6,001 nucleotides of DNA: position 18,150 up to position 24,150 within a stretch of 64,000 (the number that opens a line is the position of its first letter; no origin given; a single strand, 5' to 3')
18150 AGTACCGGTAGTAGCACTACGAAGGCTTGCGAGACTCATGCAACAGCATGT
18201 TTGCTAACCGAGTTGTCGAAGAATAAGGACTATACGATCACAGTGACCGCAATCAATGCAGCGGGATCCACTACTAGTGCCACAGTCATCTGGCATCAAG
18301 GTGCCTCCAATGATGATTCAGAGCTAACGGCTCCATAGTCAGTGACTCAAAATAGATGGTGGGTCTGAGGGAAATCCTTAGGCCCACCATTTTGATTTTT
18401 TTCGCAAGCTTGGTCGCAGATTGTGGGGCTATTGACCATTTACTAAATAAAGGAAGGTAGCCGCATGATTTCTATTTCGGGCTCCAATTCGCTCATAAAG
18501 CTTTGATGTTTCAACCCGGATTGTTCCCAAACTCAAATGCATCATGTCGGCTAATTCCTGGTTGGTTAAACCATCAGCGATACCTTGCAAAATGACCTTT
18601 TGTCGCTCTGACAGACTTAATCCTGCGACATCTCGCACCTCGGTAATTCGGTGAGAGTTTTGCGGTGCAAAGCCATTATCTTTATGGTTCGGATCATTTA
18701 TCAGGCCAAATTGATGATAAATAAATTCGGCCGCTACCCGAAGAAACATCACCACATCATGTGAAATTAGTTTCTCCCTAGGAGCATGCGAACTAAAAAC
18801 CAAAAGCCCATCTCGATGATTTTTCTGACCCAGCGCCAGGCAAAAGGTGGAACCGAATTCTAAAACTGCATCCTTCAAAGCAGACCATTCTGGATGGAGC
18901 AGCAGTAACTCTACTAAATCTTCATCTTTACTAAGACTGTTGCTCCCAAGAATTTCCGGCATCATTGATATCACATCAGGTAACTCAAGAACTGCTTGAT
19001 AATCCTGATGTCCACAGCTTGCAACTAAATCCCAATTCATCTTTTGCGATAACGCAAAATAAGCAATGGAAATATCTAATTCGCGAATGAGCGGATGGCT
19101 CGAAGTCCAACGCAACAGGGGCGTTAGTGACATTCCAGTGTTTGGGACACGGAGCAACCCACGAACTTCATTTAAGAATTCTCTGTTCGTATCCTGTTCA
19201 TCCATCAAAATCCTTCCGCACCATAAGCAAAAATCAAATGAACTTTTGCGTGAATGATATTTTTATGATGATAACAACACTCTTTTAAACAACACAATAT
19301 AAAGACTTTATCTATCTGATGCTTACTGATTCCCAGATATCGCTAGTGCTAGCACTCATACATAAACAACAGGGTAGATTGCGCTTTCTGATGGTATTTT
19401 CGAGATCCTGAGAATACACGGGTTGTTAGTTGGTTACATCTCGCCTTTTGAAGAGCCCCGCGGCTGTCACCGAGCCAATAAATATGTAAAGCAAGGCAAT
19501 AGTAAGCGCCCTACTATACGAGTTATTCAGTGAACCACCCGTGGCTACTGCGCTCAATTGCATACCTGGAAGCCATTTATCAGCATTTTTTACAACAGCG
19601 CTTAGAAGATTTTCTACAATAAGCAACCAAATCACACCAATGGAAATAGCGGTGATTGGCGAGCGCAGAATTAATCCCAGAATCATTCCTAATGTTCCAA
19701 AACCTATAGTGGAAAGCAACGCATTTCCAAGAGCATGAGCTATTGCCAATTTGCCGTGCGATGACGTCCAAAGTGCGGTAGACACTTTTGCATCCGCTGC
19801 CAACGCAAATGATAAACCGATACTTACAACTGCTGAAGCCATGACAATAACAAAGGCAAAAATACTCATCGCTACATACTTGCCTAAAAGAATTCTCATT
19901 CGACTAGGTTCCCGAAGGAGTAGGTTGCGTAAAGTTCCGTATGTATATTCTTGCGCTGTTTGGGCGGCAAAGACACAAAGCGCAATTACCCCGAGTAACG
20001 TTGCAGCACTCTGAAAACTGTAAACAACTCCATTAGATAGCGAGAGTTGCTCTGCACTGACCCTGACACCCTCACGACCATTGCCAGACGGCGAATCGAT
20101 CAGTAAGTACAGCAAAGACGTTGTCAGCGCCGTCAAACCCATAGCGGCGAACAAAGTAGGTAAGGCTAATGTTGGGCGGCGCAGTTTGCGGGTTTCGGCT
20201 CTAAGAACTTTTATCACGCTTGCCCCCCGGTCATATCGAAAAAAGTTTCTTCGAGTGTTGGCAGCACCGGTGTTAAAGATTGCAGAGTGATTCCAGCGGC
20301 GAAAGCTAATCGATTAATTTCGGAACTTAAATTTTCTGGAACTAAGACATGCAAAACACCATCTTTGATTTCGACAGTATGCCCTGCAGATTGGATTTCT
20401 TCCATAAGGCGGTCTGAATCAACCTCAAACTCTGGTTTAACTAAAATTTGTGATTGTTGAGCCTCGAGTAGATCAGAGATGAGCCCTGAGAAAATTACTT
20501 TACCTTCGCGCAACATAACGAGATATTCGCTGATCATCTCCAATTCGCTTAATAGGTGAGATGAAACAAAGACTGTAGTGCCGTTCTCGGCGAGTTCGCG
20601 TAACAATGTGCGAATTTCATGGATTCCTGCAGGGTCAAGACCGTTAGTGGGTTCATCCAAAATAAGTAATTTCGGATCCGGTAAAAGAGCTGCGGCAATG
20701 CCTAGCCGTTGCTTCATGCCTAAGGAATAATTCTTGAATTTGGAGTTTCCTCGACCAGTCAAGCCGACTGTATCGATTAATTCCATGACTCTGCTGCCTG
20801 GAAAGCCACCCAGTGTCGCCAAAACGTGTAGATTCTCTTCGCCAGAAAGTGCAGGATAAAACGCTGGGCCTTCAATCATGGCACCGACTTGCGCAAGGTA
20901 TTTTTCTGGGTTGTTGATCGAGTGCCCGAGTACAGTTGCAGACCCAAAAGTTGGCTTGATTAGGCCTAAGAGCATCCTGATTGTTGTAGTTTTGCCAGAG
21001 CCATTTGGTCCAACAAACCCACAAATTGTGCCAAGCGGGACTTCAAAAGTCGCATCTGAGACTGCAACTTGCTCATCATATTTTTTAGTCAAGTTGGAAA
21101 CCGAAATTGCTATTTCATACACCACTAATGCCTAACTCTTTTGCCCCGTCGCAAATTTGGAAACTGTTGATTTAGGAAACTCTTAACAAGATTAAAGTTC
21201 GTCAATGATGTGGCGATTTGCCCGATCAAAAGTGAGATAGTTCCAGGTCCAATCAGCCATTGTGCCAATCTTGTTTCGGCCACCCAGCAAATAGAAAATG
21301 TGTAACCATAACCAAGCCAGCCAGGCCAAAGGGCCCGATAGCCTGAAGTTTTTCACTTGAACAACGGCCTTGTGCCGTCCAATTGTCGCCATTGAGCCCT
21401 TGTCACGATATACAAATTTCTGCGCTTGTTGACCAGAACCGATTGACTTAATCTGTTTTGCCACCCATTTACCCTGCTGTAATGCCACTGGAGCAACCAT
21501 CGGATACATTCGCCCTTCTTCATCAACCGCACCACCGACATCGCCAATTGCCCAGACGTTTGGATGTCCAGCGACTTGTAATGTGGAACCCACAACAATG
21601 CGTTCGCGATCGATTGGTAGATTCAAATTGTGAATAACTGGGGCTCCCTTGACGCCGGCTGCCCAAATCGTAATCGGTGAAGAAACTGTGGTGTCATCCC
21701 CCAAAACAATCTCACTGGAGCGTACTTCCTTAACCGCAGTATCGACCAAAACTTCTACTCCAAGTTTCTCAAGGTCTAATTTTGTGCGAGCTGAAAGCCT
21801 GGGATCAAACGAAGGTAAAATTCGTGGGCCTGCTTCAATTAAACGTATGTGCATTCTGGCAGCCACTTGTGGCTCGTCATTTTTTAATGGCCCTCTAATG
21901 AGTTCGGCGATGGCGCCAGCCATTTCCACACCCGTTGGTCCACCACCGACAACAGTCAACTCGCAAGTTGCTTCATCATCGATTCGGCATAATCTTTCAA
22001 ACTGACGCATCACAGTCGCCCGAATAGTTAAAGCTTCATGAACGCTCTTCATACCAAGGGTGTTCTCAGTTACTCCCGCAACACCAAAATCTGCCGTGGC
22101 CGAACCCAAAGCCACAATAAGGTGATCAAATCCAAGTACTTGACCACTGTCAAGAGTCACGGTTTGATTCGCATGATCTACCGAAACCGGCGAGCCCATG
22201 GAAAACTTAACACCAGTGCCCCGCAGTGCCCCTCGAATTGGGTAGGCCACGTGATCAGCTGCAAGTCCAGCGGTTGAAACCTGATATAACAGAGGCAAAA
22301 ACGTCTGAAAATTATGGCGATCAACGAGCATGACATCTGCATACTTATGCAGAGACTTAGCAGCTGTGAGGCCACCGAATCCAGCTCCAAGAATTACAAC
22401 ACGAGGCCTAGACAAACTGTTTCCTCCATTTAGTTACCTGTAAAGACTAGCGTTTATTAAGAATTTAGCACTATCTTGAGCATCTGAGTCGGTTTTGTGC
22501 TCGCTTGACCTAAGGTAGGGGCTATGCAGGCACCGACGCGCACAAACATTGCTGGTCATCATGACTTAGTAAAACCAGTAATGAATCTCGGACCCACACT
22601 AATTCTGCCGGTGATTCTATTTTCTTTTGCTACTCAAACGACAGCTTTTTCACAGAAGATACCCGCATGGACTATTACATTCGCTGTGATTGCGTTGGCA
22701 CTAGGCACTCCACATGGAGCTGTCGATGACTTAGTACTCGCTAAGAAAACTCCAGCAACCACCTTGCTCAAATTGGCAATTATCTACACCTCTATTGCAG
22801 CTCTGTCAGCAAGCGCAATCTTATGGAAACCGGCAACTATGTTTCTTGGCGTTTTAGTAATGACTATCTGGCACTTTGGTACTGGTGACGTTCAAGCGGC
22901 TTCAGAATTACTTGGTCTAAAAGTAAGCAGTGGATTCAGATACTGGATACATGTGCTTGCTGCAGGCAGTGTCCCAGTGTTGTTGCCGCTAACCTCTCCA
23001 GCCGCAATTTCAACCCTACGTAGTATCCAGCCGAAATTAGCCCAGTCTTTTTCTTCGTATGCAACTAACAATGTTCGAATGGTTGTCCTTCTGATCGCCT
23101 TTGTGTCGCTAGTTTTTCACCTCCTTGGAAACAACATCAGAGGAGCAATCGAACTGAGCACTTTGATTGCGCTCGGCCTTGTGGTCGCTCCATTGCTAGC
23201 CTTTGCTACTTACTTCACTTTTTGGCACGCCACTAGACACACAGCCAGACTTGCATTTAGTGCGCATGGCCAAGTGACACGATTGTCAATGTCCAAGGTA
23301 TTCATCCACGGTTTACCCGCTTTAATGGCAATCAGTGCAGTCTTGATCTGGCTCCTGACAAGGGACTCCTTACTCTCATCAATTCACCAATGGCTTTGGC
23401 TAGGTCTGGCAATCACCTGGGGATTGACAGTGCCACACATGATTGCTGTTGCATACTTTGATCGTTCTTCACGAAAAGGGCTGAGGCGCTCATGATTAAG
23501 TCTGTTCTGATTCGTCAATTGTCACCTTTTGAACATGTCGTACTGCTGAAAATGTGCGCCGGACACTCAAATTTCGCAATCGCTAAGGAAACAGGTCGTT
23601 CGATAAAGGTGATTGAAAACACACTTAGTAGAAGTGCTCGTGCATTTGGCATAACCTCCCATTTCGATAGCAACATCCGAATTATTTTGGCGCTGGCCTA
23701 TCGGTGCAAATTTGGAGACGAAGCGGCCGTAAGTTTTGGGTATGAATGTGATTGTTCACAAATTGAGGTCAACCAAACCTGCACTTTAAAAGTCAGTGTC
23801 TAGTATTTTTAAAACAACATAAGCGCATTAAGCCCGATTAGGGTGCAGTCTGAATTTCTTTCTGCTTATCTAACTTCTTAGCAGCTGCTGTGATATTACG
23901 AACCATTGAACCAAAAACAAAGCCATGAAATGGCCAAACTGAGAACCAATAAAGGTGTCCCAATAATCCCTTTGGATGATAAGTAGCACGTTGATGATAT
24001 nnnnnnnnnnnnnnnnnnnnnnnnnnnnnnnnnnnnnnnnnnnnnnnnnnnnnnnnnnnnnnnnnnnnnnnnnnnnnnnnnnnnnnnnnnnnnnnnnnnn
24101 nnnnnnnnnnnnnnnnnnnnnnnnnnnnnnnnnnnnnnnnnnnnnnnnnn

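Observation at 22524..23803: Retinal synthase blh translationally coupled to a mini GerE/LuxR HTH protein with a Cys-rich tail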

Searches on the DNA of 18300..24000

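Call 71: search_rna_families(source=window, start=18300, end=24000, threshold=evalue, max_evalue=1)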
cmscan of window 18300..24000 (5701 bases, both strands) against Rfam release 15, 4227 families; matches with E-value up to 1: 1.
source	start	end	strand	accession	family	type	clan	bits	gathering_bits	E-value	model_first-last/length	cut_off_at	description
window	18349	18401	+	RF04042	mir-7961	Gene; miRNA;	-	23.9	90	0.17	1-56/56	no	mir-7961 microRNA precursor family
